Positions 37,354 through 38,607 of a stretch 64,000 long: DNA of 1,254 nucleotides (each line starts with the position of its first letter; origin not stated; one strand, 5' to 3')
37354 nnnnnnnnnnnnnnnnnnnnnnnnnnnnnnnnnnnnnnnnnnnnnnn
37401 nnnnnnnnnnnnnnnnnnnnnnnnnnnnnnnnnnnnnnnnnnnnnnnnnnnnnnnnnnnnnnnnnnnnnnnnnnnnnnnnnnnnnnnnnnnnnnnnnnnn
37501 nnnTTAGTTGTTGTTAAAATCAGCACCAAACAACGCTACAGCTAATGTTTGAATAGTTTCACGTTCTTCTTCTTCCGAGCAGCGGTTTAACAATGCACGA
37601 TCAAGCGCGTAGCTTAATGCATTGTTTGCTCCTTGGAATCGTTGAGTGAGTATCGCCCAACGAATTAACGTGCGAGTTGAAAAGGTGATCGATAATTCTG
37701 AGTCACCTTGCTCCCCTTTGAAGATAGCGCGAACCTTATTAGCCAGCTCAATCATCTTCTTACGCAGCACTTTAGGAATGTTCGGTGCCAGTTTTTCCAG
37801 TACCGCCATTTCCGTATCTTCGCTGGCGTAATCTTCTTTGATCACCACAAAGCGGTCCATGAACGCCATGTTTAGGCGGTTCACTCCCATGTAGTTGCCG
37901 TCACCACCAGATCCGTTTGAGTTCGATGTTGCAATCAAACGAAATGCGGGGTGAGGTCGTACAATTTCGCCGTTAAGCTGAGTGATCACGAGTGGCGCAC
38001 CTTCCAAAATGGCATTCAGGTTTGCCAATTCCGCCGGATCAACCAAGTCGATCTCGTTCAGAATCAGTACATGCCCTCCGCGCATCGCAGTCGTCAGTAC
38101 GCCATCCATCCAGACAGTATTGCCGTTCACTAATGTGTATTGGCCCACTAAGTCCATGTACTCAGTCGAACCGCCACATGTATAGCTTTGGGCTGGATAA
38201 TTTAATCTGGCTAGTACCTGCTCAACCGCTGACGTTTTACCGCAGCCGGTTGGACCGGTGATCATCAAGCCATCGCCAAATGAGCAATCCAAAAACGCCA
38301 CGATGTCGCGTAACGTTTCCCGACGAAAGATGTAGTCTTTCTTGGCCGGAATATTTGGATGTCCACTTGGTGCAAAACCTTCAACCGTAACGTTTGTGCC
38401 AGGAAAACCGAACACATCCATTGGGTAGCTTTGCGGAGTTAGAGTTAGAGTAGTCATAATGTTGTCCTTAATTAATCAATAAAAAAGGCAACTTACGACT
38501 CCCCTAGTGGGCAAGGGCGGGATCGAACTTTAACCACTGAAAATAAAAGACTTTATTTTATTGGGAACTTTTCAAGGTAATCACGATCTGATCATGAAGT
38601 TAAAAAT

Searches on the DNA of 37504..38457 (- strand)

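Call 36: search_rna_families(sources=[L008, L007, L005], threshold=gathering)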
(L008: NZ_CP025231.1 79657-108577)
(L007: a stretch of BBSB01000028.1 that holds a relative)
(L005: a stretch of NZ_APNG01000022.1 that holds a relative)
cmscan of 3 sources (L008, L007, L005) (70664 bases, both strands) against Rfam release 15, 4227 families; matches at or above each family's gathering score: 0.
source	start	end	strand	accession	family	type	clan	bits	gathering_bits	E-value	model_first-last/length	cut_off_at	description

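Call 57: search_rna_families(source=L008, start=13200, end=28000, threshold=evalue, max_evalue=5)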
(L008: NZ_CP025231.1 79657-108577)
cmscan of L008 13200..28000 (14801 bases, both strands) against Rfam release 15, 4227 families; matches with E-value up to 5: 4.
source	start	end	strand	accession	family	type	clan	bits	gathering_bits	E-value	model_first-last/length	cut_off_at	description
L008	25944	26008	+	RF00722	mir-451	Gene; miRNA;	-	24.1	66.5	0.2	1-71/71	no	mir-451 microRNA precursor family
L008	22855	22959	-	RF01575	DdR7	Gene; snRNA; snoRNA; CD-box;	-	22.5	80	2.4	1-98/98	no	Dictyostelium snoRNA Dd7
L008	19748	19784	-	RF03131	L25-Gammaproteobacteria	Cis-reg; leader;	-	19.7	34.1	3.5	1-26/26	no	L25-Gammaproteobacteria ribosomal protein leader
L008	21818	21883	+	RF00613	SNORD94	Gene; snRNA; snoRNA; CD-box;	-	18.8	60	1.4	1-137/137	no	Small nucleolar RNA SNORD94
